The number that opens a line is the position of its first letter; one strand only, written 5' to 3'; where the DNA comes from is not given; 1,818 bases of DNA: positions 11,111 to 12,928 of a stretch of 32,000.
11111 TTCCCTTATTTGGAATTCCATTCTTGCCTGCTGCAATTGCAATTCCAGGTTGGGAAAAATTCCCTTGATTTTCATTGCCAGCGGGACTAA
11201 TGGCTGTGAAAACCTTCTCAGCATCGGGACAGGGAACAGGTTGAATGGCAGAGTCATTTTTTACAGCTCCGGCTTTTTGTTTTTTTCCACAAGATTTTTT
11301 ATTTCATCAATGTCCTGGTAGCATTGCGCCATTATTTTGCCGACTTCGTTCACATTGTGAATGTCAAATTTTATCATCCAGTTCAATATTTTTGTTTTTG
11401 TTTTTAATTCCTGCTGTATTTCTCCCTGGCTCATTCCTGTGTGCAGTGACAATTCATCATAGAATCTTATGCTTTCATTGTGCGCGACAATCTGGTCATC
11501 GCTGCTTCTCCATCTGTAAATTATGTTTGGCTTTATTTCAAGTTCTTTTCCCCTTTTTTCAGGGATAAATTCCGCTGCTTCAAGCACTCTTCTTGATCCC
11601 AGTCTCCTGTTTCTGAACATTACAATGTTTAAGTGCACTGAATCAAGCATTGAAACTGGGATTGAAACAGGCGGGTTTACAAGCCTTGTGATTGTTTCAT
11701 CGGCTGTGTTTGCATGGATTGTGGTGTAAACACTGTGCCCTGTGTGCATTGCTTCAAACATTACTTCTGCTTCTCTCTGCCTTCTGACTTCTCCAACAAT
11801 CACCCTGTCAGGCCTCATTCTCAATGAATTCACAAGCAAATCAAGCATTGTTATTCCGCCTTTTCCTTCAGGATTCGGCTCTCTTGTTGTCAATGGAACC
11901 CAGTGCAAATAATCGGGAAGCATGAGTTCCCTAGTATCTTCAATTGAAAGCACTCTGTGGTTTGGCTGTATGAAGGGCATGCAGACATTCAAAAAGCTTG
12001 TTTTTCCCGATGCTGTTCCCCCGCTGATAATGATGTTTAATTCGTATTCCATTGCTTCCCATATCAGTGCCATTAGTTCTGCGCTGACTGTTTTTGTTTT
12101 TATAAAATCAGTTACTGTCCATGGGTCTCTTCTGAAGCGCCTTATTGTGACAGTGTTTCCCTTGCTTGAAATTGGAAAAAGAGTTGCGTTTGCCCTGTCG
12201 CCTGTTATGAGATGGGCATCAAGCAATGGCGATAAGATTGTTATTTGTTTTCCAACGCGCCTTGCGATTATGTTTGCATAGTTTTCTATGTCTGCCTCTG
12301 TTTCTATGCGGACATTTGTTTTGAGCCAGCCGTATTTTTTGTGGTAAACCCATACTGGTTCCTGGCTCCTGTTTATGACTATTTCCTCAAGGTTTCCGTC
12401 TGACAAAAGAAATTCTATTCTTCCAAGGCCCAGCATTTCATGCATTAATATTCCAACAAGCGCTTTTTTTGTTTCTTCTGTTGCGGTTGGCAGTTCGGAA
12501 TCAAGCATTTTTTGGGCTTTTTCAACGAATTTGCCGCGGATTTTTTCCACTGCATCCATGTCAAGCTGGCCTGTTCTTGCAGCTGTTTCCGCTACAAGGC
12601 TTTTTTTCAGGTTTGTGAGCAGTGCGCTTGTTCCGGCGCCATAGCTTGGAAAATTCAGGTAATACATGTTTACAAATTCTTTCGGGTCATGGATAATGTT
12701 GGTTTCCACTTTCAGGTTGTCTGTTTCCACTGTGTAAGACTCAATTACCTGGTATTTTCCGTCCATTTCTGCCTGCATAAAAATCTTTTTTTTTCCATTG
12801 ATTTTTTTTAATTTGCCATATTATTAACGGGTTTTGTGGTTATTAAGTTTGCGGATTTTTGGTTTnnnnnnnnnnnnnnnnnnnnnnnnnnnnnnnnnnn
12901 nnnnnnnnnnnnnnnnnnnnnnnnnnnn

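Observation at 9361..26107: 17-kb co-directional Epd/Tad-like archaeal type IV pilus operon with an uncharacterised accessory set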

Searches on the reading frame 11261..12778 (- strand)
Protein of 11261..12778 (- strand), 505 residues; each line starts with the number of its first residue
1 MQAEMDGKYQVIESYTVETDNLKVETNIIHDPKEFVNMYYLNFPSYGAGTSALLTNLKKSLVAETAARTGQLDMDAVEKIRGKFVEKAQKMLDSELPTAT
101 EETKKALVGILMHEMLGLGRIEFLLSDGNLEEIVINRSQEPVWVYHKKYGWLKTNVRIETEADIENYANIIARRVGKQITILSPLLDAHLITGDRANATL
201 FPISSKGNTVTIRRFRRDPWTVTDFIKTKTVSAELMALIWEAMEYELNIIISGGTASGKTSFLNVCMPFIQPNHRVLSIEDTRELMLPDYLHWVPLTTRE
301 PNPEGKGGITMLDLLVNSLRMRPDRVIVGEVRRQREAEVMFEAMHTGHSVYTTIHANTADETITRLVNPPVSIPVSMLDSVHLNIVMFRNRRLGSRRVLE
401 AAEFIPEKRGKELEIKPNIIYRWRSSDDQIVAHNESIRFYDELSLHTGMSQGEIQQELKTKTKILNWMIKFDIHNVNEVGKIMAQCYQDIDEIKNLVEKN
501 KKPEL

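Call 4: search_protein_families(library=pfam, proteins=[window:11261-12778:-], max_evalue=0.01)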
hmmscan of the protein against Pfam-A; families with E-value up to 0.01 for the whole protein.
window:11261-12778:- (505 aa): 2 families
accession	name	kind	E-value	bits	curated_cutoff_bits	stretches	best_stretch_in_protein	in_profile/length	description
PF00437.27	T2SSE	-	9.1e-35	120.4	24.9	1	201-368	99-257/370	Type II/IV secretion system protein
PF02829.19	3H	-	0.0023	18.6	25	0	142-195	27-80/97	3H domain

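Call 5: search_protein_families(library=ncbifam, proteins=[window:11261-12778:-], max_evalue=0.01)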
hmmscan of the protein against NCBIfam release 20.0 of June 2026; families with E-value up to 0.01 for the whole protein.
window:11261-12778:- (505 aa): 19 families
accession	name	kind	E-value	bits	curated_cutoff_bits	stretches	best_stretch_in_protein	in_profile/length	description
NF058587.1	archaellum_moto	equivalog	1.3e-81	274.9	550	1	41-489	83-520/527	archaellum flagellar ATPase motor FlaI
TIGR03819.1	heli_sec_ATPase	hypoth_equivalog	2.8e-55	187.9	373.15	1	91-366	25-297/340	TadA family conjugal transfer-associated ATPase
TIGR02788.1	VirB11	equivalog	2.1e-40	138.7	249.95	2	235-368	133-264/308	P-type DNA transfer ATPase VirB11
NF053672.1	bindosome_BasE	exception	4.3e-40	137.9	1000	1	8-488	37-509/512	bindosome assembly system ATPase subunit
TIGR02782.1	TrbB_P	equivalog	1e-34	120.2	304.55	1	113-402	7-291/303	P-type conjugative transfer ATPase TrbB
NF010475.0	PRK13900.1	equivalog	9.5e-29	100.5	389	2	234-365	148-278/333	type IV secretion system ATPase VirB11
NF010469.0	PRK13894.1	subfamily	2.9e-27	95.9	508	1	122-400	28-303/320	conjugal transfer ATPase TrbB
NF010407.0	PRK13833.1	subfamily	2.4e-25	89.7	499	1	171-366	69-259/323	conjugal transfer protein TrbB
NF010425.0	PRK13851.1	equivalog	2.9e-20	72.4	461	1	232-360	148-274/344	type IV secretion system protein VirB11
NF041000.1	ATPase_ComGA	equivalog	2.8e-19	69.2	300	1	241-368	122-244/267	competence type IV pilus ATPase ComGA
TIGR02538.1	type_IV_pilB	equivalog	3.3e-15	55.7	675.65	1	249-393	319-455/564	type IV-A pilus assembly ATPase PilB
NF007755.0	PRK10436.1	equivalog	2e-14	53.1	617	1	248-387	221-351/465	type II secretion system protein GspE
TIGR01420.1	pilT_fam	subfamily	1.7e-13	50.6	319.1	1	249-368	125-241/343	PilT/PilU family type 4a pilus ATPase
TIGR02533.1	type_II_gspE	equivalog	1.1e-11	44.1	630.25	1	249-368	246-358/486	type II secretion system ATPase GspE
NF053534.1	T4PilAsmATPsTfpB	equivalog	1.8e-10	39.9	850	1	239-368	327-451/584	type IV pilus assembly ATPase TfpB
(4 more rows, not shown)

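Call 12: find_encoding_contigs(protein=window:11261-12778:-, flank=10000, max_places=6)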
Protein window:11261-12778:- (505 aa): no gene with exactly this product is on record in the collection.

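Call 14: find_homologous_proteins(query=window:11261-12778:-, max_evalue=1e-20)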
Query window:11261-12778:- (505 aa): 7953 proteins with E <= 1e-20 among 8000 candidates; the best 120 are listed.
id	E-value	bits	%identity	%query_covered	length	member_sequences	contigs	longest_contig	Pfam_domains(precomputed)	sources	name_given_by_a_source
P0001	0.0e+0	1134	100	100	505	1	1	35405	PF00437.27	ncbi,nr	ncbi:MAG: type II/IV secretion system ATPase subunit [Candidatus ainarchaeum sp.]|nr:type II/IV secr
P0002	1.3e-280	949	83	100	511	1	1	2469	PF00437.27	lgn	-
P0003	2.9e-266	902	76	100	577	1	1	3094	PF00437.27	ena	-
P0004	1.5e-265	899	76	100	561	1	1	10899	PF00437.27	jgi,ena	-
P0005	1.3e-264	896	76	100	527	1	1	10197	PF00437.27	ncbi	-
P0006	1.3e-264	896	76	100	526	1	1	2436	PF00437.27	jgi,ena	-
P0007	3.1e-262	889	75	99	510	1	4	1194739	PF00437.27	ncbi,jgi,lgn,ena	-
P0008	1.4e-259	880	76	98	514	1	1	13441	PF00437.27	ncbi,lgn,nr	ncbi:MAG: CpaF family protein [Candidatus Diapherotrites archaeon]|nr:CpaF family protein [Candidatu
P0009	6.9e-244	828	71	99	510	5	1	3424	PF00437.27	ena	-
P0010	4.1e-243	826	70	100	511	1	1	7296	PF00437.27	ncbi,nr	ncbi:MAG: type II/IV secretion system ATPase subunit [Candidatus Diapherotrites archaeon]|nr:type II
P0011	4.2e-242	822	71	99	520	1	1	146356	PF00437.27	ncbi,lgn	-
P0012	8.3e-239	811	70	98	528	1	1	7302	PF00437.27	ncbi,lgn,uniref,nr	ncbi:MAG: type II/IV secretion system ATPase subunit [Candidatus Diapherotrites archaeon]|uniref:Typ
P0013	3.1e-236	803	69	98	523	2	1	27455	PF23989.1,PF00437.27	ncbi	-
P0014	4.4e-236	802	69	99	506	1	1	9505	PF00437.27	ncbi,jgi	-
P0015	8.9e-236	801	68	98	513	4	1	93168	PF00437.27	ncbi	-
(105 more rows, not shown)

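Call 15: find_encoding_contigs(protein=P0007, flank=10000, max_places=2)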
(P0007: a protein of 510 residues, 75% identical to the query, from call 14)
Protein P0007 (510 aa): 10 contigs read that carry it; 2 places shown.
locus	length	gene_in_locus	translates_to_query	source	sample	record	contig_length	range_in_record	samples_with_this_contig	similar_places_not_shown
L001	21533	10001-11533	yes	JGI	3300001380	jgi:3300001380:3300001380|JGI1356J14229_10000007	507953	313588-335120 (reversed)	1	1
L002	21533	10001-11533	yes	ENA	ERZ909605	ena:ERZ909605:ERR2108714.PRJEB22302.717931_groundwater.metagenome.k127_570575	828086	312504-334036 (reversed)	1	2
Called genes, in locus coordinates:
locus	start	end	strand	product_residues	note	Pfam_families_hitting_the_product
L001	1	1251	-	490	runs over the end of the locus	-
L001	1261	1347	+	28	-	-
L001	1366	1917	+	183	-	-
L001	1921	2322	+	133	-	-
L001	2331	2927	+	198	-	-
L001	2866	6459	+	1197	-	PF00092:VWA, PF13519:VWA_2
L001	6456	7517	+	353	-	-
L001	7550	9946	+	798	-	-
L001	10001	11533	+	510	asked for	PF00437:T2SSE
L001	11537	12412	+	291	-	PF00482:T2SSF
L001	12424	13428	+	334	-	PF00482:T2SSF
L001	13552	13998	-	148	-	-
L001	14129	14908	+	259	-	PF03796:DnaB_C (weak), PF06745:ATPase, PF13481:AAA_25 (weak), PF23442:DUF7125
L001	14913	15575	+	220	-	PF24336:DUF7504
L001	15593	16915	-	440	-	-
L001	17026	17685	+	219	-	PF12705:PDDEXK_1, PF01930:Cas_Cas4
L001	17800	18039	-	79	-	-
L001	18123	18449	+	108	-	-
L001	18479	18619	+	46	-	-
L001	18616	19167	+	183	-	-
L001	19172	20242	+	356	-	PF00348:polyprenyl_synt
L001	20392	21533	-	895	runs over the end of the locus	PF01326:PPDK_N, PF00391:PEP-utilizers, PF02896:PEP-utilizers_C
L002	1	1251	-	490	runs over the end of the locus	-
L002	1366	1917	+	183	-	-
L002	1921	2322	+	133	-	-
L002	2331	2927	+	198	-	-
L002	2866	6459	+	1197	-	PF00092:VWA, PF13519:VWA_2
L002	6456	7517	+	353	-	-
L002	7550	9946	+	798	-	-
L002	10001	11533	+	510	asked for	PF00437:T2SSE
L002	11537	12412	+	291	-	PF00482:T2SSF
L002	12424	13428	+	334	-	PF00482:T2SSF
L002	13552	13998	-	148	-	-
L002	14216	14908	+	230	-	PF03796:DnaB_C (weak), PF06745:ATPase, PF13481:AAA_25 (weak), PF23442:DUF7125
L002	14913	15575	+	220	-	PF24336:DUF7504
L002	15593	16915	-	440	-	-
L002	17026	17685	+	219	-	PF12705:PDDEXK_1, PF01930:Cas_Cas4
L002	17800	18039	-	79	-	-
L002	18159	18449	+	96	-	-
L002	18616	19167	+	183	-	-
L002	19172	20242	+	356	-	PF00348:polyprenyl_synt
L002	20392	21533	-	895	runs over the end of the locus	PF01326:PPDK_N, PF00391:PEP-utilizers, PF02896:PEP-utilizers_C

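Call 16: find_encoding_contigs(protein=P0001, flank=10000, max_places=2)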
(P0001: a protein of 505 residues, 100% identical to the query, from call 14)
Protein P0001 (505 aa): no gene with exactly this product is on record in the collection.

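Call 27: search_solved_structures(query=window:11261-12778:-, max_evalue=1e-10)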
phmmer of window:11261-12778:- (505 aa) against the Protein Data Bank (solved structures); distinct sequences matched with E-value up to 1e-10: 10.
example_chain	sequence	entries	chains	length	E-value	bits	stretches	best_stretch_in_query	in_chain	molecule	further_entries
2oap_1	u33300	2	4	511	4.1e-68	233.6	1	10-489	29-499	Type II secretion system protein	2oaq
4ii7_A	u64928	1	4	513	1.9e-51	178.6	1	105-482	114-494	FlaI ATPase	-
4ihq_A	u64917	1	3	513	1.2e-50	176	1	105-482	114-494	FlaI ATPase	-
8rkd_E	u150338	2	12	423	5.7e-49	170.4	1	69-405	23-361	Pilus assembly ATPase CpaF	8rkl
8rjf_A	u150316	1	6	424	5.8e-49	170.4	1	69-405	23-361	Pilus assembly ATPase CpaF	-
9e24_A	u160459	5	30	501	8.7e-49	169.8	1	68-405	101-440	CpaF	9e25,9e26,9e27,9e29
6bge_A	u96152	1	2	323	1.2e-23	87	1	123-370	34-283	VirB11-like protein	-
1g6o_A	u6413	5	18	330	1.2e-23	86.9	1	123-370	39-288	CAG-ALPHA | virB11 homolog | Cag-alfa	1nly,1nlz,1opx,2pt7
2gza_A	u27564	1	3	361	6.4e-15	58.1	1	232-367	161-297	Type IV secretion system protein VirB11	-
2eyu_A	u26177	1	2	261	7.5e-11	44.7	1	249-383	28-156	twitching motility protein PilT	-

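Call 29: find_related_loci(query=window:11261-12778:-, collection=genome_contigs, flank=10000)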
Query window:11261-12778:- (505 aa) in genome_contigs; peptide patterns used: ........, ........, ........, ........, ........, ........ (x = any residue, [..] = any of these).
329 stretches matched a pattern; 321 encode a relative of the query (tblastn E <= 1e-3); the best 80 are kept; 80 distinct loci.
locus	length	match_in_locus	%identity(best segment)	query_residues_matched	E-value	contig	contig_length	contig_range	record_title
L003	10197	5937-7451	76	1-505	0e+0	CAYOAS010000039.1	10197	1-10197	MAG TPA_asm: uncultured archaeon isolate binchicken_co376_240 genome assembly, contig: NODE_7773_length_10197_cov_6.2723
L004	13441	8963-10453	76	9-505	0e+0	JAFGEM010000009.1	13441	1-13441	MAG: Candidatus Iainarchaeum archaeon isolate Zod_Metabat.1228 k87_1472662, whole genome shotgun sequence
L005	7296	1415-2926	70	3-505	0e+0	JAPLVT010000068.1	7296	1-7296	MAG: Candidatus Iainarchaeum archaeon isolate LacPavin_0920_SED5_MAG_51_8 LacPavin_0920_SED5_scaffold_2801525, whole gen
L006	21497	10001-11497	71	8-505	0e+0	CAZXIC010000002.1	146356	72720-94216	MAG TPA_asm: uncultured archaeon isolate SRP323688_co1_45 genome assembly, contig: NODE_206_length_146356_cov_8.102200,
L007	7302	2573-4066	70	8-504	0e+0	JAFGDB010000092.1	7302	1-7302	MAG: Candidatus Iainarchaeum archaeon isolate Zod_Metabat.1151 k87_11422898, whole genome shotgun sequence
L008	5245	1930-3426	69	8-505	0e+0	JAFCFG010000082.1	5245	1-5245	MAG: Candidatus Iainarchaeum archaeon isolate Meg22_1416_Bin_183 Meg22_1416_Bin_183_scaffold_40265, whole genome shotgun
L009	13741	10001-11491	69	8-503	0e+0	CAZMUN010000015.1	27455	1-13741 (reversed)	MAG TPA_asm: uncultured archaeon isolate SRP141376_co2_350 genome assembly, contig: NODE_3766_length_27455_cov_6.077190,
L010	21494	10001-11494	68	8-504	0e+0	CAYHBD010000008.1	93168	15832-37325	MAG TPA_asm: uncultured archaeon isolate ERP119294_co2_134 genome assembly, contig: k141_495408, whole genome shotgun se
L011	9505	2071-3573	69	3-501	0e+0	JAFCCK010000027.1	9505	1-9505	MAG: Candidatus Iainarchaeum archaeon isolate AB_3033_Bin_158 AB_3033_Bin_158_scaffold_13066, whole genome shotgun seque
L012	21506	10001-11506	68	6-505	0e+0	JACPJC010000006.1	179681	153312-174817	MAG: Candidatus Iainarchaeum archaeon isolate NC_groundwater_457_Ag_B-0.1um_46_10 S34_3B_scaffold_339555, whole genome s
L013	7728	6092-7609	66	1-505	0e+0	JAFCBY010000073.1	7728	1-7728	Candidatus Falkowbacteria bacterium isolate AB_1215_Bin_116 AB_1215_Bin_116.fna_scaffold_30848, whole genome shotgun seq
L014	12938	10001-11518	66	1-501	0e+0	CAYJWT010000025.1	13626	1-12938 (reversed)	MAG TPA_asm: uncultured archaeon isolate ERP125453_co1_509 genome assembly, contig: NODE_4858_length_13626_cov_5.193132,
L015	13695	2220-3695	67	8-499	0e+0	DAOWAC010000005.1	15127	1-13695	MAG TPA_asm: Chloroflexota bacterium isolate CSMAG_1825 CSMAG_1825_k141_6257021_length_15127_cov_10.0000, whole genome s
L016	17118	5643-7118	67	8-499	0e+0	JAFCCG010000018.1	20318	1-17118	MAG: Chloroflexi bacterium isolate AB_1215_Bin_59 AB_1215_Bin_59.fna_scaffold_3892, whole genome shotgun sequence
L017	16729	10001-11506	66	3-501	0e+0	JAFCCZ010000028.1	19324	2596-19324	MAG: Candidatus Iainarchaeum archaeon isolate Meg19_1012_Bin_199 Meg19_1012_Bin_199_scaffold_22137, whole genome shotgun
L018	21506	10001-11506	66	5-505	0e+0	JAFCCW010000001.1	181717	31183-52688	MAG: Candidatus Iainarchaeum archaeon isolate Meg19_1012_Bin_161 Meg19_1012_Bin_161_scaffold_47, whole genome shotgun se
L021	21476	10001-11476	67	13-503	0e+0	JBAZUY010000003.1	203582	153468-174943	MAG: archaeon isolate SO_2017_GW1_24 NODE_512_length_203582_cov_2.340911_OW334_2017, whole genome shotgun sequence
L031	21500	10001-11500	63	4-501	0e+0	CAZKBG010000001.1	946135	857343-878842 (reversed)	MAG TPA_asm: uncultured archaeon isolate binchicken_co115_172 genome assembly, contig: NODE_1_length_946135_cov_25.42479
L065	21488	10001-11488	55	10-505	0e+0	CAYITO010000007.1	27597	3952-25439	MAG TPA_asm: uncultured archaeon isolate ERP119705_co6_956 genome assembly, contig: NODE_1667_length_27597_cov_6.839590,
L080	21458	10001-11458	54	8-493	0e+0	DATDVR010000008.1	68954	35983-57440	MAG TPA_asm: Candidatus Nanoarchaeia archaeon isolate SMAG_U8089 k141_1291900, whole genome shotgun sequence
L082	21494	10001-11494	53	10-503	0e+0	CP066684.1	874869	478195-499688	MAG: Candidatus Aenigmatarchaeota archaeon isolate NC_groundwater_134_Ag_S-0.1um_56_17 chromosome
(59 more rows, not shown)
